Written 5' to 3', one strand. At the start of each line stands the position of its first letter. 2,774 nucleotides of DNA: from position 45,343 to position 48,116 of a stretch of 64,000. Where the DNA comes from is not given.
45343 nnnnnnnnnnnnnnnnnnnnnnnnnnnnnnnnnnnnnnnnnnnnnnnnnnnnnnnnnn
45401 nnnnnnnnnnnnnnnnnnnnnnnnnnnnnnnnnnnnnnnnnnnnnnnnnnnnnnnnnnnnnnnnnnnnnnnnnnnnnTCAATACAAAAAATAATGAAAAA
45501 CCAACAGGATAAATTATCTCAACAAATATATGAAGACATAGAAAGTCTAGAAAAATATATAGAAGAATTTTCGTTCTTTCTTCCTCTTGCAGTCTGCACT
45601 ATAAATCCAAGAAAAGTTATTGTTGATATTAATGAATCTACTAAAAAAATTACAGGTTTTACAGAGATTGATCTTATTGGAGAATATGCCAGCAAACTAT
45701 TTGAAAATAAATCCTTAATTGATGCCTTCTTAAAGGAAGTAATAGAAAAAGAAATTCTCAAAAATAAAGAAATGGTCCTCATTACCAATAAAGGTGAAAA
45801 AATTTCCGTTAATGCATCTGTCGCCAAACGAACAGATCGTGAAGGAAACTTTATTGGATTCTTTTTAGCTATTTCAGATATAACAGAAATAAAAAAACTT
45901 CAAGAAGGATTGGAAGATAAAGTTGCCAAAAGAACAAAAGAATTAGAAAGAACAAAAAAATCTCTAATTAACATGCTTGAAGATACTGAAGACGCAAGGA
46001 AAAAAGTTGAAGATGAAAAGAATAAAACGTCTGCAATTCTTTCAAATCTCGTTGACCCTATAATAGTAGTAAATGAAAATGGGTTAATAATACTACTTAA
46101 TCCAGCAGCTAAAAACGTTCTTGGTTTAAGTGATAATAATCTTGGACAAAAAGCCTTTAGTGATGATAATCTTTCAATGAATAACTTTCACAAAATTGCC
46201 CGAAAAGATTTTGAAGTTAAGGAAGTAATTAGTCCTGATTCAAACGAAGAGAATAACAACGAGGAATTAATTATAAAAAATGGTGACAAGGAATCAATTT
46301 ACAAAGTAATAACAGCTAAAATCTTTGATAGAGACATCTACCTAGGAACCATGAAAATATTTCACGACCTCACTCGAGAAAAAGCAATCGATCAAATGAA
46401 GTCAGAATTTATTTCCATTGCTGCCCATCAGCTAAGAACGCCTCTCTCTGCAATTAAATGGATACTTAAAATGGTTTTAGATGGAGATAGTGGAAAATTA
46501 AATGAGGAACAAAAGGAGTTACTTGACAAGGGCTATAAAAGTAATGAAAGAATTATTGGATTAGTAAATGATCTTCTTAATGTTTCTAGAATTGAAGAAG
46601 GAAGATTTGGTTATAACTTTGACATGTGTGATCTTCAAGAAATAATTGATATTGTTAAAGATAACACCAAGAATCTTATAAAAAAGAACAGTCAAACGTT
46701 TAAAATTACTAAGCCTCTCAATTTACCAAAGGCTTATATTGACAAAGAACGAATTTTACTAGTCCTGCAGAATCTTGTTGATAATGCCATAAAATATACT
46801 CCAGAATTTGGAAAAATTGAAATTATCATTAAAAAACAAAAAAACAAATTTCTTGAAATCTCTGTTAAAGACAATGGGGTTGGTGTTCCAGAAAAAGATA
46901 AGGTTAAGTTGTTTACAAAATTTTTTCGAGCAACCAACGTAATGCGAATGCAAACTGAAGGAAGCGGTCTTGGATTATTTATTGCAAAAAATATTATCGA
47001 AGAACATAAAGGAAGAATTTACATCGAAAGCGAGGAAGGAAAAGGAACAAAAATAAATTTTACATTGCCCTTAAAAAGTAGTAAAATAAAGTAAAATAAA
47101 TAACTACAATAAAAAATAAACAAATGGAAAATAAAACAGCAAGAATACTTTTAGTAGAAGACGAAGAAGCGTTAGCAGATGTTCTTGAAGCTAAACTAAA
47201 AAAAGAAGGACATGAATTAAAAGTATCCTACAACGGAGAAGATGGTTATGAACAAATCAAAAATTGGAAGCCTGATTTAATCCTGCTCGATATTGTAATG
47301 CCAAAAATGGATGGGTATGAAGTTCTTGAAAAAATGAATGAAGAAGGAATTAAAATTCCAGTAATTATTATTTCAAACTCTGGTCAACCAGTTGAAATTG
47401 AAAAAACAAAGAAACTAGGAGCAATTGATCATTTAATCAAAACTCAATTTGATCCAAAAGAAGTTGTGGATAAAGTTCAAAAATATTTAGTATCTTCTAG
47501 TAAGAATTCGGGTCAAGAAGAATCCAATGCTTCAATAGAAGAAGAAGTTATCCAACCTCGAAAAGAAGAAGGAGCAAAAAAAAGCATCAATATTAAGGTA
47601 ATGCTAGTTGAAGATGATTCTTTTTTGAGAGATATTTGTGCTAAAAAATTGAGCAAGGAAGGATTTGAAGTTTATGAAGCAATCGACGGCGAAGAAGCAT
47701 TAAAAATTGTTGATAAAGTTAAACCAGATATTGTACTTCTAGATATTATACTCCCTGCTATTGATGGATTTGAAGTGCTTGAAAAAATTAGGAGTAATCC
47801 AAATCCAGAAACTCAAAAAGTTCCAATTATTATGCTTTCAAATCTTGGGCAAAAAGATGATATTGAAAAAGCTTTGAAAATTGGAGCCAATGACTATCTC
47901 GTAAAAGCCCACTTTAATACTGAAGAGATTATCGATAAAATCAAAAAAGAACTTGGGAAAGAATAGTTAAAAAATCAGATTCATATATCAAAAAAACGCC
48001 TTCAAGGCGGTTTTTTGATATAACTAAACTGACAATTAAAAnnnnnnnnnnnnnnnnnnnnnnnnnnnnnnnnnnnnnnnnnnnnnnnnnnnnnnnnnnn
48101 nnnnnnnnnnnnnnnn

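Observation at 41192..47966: Compact signalling island: two paralogous kinases with identical H-boxes, a PAS membrane sensor without output, two small paralogous accessory proteins, and a tandem-REC regulator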

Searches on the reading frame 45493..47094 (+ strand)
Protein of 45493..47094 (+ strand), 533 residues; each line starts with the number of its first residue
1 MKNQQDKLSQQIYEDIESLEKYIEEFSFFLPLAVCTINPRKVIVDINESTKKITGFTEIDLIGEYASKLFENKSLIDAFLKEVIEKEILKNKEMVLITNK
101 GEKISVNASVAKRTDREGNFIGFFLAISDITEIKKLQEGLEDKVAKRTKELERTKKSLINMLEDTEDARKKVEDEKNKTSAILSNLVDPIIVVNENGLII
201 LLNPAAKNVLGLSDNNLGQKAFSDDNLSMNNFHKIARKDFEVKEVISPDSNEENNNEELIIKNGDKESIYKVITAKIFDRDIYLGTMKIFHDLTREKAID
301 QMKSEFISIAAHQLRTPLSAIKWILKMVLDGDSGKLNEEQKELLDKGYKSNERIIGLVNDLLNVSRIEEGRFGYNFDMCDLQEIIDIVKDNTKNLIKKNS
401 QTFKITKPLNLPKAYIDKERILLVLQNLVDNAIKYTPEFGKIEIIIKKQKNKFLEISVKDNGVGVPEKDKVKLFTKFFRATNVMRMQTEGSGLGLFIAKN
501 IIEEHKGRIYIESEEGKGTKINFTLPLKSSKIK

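Call 3: search_protein_families(library=pfam, proteins=[window:45493-47094:+], max_evalue=0.1)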
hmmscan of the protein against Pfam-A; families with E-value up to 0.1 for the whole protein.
window:45493-47094:+ (533 aa): 10 families
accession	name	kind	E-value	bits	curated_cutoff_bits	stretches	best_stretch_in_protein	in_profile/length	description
PF02518.31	HATPase_c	-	6.2e-30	104.3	26.4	1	417-528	2-110/111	Histidine kinase-, DNA gyrase B-, and HSP90-like ATPase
PF00512.31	HisKA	-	8.6e-18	64.6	26.9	1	302-370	1-66/66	His Kinase A (phospho-acceptor) domain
PF00989.32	PAS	-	1.8e-17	63.8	22.6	2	31-130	11-113/113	PAS fold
PF13426.13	PAS_9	-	1.1e-16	61.4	27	2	33-132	3-103/103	PAS domain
PF08448.16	PAS_4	-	4.5e-08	33.7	23.1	1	30-132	4-107/110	PAS fold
PF13188.13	PAS_8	-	1.2e-06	28.7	21.8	1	180-221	4-43/65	PAS domain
PF13589.12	HATPase_c_3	-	9.4e-05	22.9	25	1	424-498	6-80/137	Histidine kinase-, DNA gyrase B-, and HSP90-like ATPase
PF24820.1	Diguanyl_cycl_sensor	-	0.0014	19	28.1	0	184-219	3-38/109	Diguanylate cyclase-like sensor domain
PF14501.12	HATPase_c_5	-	0.0051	17.1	22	1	420-517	5-94/102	GHKL domain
PF03148.19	Tektin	-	0.026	13.7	34.3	1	134-196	38-100/383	Tektin family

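Call 42: search_protein_families(library=ncbifam, proteins=[window:45493-47094:+], max_evalue=0.01)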
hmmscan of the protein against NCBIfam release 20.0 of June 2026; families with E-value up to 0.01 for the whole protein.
window:45493-47094:+ (533 aa): 89 families (the best 25 are shown)
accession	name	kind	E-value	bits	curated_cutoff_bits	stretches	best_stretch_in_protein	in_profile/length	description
NF046044.1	PnpS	equivalog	3.1e-71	240.4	400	2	146-526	24-390/390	two-component system histidine kinase PnpS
NF033092.0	HK_WalK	equivalog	9.3e-66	222.6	725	1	150-527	231-594/594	cell wall metabolism sensor histidine kinase WalK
TIGR02966.1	phoR_proteo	equivalog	1.2e-59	202.1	334.2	2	174-524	3-332/333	phosphate regulon sensor histidine kinase PhoR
NF008468.0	PRK11360.1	equivalog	4.5e-55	187.2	646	2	170-531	261-612/616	two-component system sensor histidine kinase AtoS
NF045911.1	TCSHisKinNblS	equivalog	8.4e-48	163.1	1000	1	168-526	257-619/621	two-component system sensor histidine kinase NblS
NF047874.1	MASE3_PAS_HK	subfamily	2.6e-46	158.7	560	2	139-530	227-628/655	MASE3 domain-containing sensor histidine kinase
NF006800.0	PRK09303.1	equivalog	2.6e-45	155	342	1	301-529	149-379/383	histidine kinase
NF041735.1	hist_kin_RppB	equivalog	2.4e-43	148.5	400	1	304-526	217-438/438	two-component system sensor histidine kinase RppB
NF033093.1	HK_VicK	exception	3.6e-43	147.8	680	1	146-529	63-437/448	cell wall metabolism sensor histidine kinase VicK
TIGR02956.1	TMAO_torS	equivalog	3.3e-40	138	676.5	1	270-531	429-686/967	TMAO reductase system sensor histidine kinase/response regulator TorS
NF041947.1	LuxQ_Vibrio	equivalog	2.1e-39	135.1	1200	1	166-531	338-700/843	quorum-sensing autoinducer 2 sensor kinase/phosphatase LuxQ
NF045595.1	HK_scytonemin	equivalog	1.1e-38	133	865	1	291-527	403-635/637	scytonemin biosynthesis sensor histidine kinase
NF011874.0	PRK15347.1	equivalog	9.2e-38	129.9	852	1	299-529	394-616/921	two component system sensor kinase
NF040691.1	MtrAB_MtrB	equivalog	1.7e-36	126.3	450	1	293-529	261-494/507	MtrAB system histidine kinase MtrB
NF008235.0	PRK11006.1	equivalog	2.8e-36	125.3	390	1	186-527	107-423/431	phosphate regulon sensor histidine kinase PhoR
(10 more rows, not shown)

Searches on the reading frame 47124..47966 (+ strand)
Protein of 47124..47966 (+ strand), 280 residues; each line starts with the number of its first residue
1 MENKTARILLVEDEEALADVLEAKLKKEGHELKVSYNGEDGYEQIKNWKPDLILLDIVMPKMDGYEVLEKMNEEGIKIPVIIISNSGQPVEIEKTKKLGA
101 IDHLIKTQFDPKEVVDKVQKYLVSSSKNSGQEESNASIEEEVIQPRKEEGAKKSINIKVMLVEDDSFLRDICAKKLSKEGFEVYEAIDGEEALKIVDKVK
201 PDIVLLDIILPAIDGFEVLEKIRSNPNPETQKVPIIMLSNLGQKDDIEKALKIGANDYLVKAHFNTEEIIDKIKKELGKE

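Call 3: search_protein_families(library=pfam, proteins=[window:47124-47966:+], max_evalue=0.1)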
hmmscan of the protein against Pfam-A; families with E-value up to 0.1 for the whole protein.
window:47124-47966:+ (280 aa): 4 families
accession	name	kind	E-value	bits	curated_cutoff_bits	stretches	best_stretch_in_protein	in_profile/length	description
PF00072.30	Response_reg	-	6.6e-51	171.6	30.2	2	159-273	1-110/111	Response regulator receiver domain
PF21714.3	KaiA_N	-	0.0022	18.5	27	1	8-88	3-82/125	Circadian clock protein KaiA, N-terminal domain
PF23198.2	PDE8A_N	-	0.0044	17.4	29.6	0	156-229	9-84/147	PDE8A-like, N-terminal domain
PF22620.2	OYE-like_second_a-b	-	0.025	15.1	25.5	0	151-184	9-43/128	OYE-like second alpha/beta domain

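Call 42: search_protein_families(library=ncbifam, proteins=[window:47124-47966:+], max_evalue=0.01)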
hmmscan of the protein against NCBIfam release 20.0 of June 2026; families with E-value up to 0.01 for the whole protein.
window:47124-47966:+ (280 aa): 105 families (the best 25 are shown)
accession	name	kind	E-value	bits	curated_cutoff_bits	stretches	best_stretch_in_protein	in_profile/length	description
NF045944.1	ResRegRpaBCyano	equivalog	9.1e-47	159.3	330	2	160-274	1-109/229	response regulator transcription factor RpaB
NF040534.1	resp_reg_YycF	equivalog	5e-46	156.8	340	2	158-278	2-116/231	response regulator YycF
NF041733.1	resp_reg_CseB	equivalog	1.8e-44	151.8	350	2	158-274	2-112/228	two-component system response regulator CseB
NF007969.0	PRK10693.1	equivalog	1.9e-44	152.1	329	2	7-138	9-140/337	two-component system response regulator RssB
NF040689.1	MtrAB_MtrA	equivalog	2.5e-44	151.2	300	2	159-277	1-113/219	MtrAB system response regulator MtrA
TIGR02154.1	PhoB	equivalog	2.6e-44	151.2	296.2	2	157-276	3-119/226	phosphate regulon transcriptional regulator PhoB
NF007135.0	PRK09581.1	equivalog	6.3e-44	150.5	474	2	158-262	4-106/457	PleD family two-component system response regulator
NF012227.0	AdeR_RR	equivalog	2.2e-43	148.5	340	2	158-275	13-124/239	efflux system response regulator transcription factor AdeR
NF033117.2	vanR_ACDEGLN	exception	1.4e-40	139.3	350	2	159-277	1-113/226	VanR-ABDEGLN family response regulator transcription factor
NF033120.0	vanR_FM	exception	2.1e-40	138.8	460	2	156-273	3-114/231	vancomycin resistance response regulator transcription factor, VanR-F/VanR-M family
NF045505.1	RR_RssB_Pseudo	equivalog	3.8e-39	134.8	700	2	156-262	5-107/394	two-component system response regulator RssB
TIGR01387.1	cztR_silR_copR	subfamily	4.8e-39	134.2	279.2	2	159-278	1-115/218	heavy metal response regulator transcription factor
NF045991.1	RespRegCtrARhodob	equivalog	1.3e-37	129.7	350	2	158-274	2-113/224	response regulator transcription factor CtrA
NF008296.0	PRK11083.1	equivalog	1.5e-37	129.2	273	2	5-133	3-129/228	two-component system response regulator CreB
TIGR02875.1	spore_0_A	equivalog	5.3e-37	127.5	200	2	157-275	3-120/262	sporulation transcription factor Spo0A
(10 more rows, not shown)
